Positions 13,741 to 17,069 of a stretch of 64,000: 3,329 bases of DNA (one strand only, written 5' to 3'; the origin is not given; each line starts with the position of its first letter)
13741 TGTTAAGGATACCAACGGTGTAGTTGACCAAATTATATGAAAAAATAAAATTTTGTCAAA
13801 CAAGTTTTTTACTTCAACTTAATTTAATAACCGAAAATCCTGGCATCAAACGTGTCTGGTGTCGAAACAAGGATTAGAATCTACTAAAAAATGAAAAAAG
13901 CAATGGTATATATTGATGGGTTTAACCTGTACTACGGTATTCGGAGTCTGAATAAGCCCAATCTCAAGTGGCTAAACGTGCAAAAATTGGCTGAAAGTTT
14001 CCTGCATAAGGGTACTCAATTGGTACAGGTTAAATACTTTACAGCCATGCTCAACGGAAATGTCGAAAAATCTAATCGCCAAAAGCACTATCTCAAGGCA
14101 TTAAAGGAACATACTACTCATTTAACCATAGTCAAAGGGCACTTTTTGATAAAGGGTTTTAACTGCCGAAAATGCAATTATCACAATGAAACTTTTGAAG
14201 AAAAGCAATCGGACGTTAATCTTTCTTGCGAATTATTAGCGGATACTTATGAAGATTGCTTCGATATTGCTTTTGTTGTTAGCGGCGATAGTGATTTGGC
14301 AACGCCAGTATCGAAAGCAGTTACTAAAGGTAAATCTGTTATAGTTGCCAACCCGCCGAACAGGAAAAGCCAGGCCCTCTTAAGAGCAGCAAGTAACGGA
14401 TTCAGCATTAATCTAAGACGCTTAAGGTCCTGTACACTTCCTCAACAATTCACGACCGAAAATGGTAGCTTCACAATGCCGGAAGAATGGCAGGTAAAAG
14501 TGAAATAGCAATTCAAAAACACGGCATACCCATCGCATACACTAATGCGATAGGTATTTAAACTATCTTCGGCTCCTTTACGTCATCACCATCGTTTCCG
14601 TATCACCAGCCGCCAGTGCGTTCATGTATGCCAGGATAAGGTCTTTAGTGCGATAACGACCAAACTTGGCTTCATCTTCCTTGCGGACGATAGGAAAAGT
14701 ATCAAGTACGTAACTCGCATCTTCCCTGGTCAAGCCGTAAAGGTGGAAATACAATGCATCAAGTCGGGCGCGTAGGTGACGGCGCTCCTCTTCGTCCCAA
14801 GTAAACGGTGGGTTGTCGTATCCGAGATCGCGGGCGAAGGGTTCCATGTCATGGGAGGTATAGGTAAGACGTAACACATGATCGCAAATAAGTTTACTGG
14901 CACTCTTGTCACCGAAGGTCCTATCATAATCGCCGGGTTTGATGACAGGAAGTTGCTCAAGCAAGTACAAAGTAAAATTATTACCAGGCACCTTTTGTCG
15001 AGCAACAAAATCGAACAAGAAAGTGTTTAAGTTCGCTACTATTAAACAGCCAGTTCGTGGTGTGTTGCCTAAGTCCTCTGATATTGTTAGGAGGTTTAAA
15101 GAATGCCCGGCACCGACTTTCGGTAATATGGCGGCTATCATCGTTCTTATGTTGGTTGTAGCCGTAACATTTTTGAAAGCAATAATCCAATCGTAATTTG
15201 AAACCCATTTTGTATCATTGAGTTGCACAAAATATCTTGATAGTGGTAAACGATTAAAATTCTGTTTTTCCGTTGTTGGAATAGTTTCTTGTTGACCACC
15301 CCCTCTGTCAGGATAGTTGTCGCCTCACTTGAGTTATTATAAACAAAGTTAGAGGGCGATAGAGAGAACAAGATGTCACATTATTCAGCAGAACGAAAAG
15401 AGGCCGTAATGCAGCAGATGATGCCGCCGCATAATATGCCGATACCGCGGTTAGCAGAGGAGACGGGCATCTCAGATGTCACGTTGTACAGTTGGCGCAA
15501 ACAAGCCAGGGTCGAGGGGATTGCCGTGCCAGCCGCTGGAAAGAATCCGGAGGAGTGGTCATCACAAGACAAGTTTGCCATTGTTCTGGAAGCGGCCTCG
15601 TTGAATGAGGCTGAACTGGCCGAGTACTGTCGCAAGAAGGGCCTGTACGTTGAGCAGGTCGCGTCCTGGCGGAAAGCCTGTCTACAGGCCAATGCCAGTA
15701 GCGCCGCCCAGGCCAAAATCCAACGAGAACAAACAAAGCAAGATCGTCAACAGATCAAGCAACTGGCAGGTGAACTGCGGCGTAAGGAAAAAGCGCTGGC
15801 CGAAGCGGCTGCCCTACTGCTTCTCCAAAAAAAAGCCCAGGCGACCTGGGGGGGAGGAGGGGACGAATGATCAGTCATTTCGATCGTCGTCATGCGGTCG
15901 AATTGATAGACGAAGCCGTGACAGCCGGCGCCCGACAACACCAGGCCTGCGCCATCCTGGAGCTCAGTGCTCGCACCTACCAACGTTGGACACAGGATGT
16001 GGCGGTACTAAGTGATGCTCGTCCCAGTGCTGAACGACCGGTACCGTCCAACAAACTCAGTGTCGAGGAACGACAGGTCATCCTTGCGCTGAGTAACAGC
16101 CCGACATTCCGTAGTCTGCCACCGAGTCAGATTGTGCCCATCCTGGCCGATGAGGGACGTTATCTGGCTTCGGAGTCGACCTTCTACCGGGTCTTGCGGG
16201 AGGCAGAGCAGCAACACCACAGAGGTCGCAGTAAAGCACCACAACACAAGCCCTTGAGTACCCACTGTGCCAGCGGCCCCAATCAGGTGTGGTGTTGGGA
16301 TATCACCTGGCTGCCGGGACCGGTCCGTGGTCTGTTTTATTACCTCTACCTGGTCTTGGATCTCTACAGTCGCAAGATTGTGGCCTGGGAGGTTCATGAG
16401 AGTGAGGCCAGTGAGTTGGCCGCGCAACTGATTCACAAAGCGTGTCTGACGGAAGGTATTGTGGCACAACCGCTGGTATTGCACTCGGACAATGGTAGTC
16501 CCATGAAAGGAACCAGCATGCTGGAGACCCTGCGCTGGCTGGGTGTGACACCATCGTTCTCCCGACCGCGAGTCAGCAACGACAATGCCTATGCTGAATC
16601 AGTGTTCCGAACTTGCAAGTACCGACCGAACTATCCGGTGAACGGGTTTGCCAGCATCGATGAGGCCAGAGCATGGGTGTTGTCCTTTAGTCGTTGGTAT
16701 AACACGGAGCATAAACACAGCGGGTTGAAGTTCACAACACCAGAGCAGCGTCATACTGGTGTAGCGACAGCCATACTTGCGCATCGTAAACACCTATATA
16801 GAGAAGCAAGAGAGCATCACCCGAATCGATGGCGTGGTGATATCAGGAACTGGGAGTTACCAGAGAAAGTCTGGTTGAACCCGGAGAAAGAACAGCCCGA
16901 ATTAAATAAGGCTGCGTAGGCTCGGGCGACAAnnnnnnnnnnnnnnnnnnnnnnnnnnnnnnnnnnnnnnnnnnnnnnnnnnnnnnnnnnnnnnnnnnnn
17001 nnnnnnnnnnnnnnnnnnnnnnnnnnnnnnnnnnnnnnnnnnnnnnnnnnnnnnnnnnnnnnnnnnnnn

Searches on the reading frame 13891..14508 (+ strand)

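Call 3: search_protein_families(library=pfam, proteins=[window:13891-14508:+], max_evalue=0.1)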
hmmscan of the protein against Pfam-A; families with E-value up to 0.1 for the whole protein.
window:13891-14508:+ (205 aa): 2 families
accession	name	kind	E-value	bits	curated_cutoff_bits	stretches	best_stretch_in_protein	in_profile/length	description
PF01936.24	NYN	-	9.1e-14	52.6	24.2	1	3-169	1-140/145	NYN domain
PF23783.1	Zn_ribbon_TiaS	-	0.076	13.2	27.3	0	88-104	18-34/41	TiaS C-terminal zinc ribbon domain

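Call 4: search_protein_families(library=padloc, proteins=[window:13891-14508:+], max_evalue=0.1)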
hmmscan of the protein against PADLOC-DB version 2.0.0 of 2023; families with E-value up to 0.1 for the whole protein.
window:13891-14508:+ (205 aa): 2 families
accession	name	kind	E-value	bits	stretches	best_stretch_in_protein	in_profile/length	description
PDLC04163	HEC-09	-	3.9e-64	214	1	1-201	1-203/203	-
PDLC01154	NYN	-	0.00039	17.9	1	5-163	149-285/310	"LabA-like protein, NYN family nuclease"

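Call 5: search_protein_families(library=ncbifam, proteins=[window:13891-14508:+], max_evalue=0.1)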
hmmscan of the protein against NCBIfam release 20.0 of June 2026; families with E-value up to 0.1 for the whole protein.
window:13891-14508:+ (205 aa): 1 family
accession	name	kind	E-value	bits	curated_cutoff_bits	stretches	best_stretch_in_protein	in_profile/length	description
TIGR00288.1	TIGR00288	hypoth_equivalog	0.0045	16.8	178.45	1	106-169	88-151/160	TIGR00288 family NYN domain-containing protein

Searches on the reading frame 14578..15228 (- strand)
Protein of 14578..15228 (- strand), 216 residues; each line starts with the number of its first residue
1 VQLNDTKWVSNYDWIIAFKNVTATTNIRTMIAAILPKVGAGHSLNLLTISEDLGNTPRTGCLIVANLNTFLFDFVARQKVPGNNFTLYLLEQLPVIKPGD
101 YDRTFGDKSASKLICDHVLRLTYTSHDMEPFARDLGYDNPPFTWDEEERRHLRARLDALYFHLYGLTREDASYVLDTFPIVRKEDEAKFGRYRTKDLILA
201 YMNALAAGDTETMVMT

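Call 3: search_protein_families(library=pfam, proteins=[window:14578-15228:-], max_evalue=0.1)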
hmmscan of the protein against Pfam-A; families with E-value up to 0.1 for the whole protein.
window:14578-15228:- (216 aa): 0 families

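Call 4: search_protein_families(library=padloc, proteins=[window:14578-15228:-], max_evalue=0.1)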
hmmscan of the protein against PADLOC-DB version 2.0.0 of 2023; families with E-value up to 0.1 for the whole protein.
window:14578-15228:- (216 aa): 5 families
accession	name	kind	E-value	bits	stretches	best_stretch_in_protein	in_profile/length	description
PDLC03620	REase_MTase_IIG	-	1.2e-07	27.8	1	15-179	1200-1353/1378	Type IIG restriction enzyme-methyltransferase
PDLC03613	REase_MTase_IIG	-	2e-06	23.8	1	16-183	1061-1238/1250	Type IIG restriction enzyme-methyltransferase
PDLC03622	REase_MTase_IIG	-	7.2e-06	21.6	1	18-176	1216-1372/1524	Type IIG restriction enzyme-methyltransferase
PDLC03365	MTase_II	-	0.0041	14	1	15-91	418-492/578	Type II methyltransferase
PDLC03611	REase_MTase_IIG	-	0.03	9.7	1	14-185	1297-1458/1532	Type IIG restriction enzyme-methyltransferase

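Call 5: search_protein_families(library=ncbifam, proteins=[window:14578-15228:-], max_evalue=0.1)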
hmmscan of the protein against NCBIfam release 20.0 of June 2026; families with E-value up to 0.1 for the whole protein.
window:14578-15228:- (216 aa): 1 family
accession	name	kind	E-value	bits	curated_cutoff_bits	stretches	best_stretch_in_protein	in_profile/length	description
TIGR02987.1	met_A_Alw26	exception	0.00019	20.3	353.5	1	14-97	372-454/523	Alw26I/Eco31I/Esp3I family type II restriction adenine-specific DNA-methyltransferase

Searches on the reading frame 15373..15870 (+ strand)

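Call 81: search_protein_families(library=pfam, proteins=[window:15373-15870:+], max_evalue=0.001)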
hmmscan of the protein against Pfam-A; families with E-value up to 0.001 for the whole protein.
window:15373-15870:+ (165 aa): 2 families
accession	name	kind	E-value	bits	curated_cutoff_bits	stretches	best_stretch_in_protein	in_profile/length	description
PF01527.26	HTH_Tnp_1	-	6.9e-10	39.4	24.1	1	3-55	6-56/75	Transposase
PF13518.12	HTH_28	-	1.9e-05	25.1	25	0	9-51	2-42/52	Helix-turn-helix domain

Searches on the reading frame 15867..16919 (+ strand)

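Call 81: search_protein_families(library=pfam, proteins=[window:15867-16919:+], max_evalue=0.001)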
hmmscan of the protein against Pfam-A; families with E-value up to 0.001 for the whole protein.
window:15867-16919:+ (350 aa): 4 families
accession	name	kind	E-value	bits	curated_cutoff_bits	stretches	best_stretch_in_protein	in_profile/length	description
PF00665.32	rve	-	4.4e-22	78.7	32.6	1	136-235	2-100/102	Integrase core domain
PF13683.12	rve_3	-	2e-14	53.5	26.5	1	226-292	2-67/67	Integrase core domain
PF13565.12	HTH_32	-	4.2e-07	30.9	33.7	1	36-110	4-73/73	Homeodomain-like domain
PF13384.12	HTH_23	-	0.00043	20.5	24.6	0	6-43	6-39/50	Homeodomain-like domain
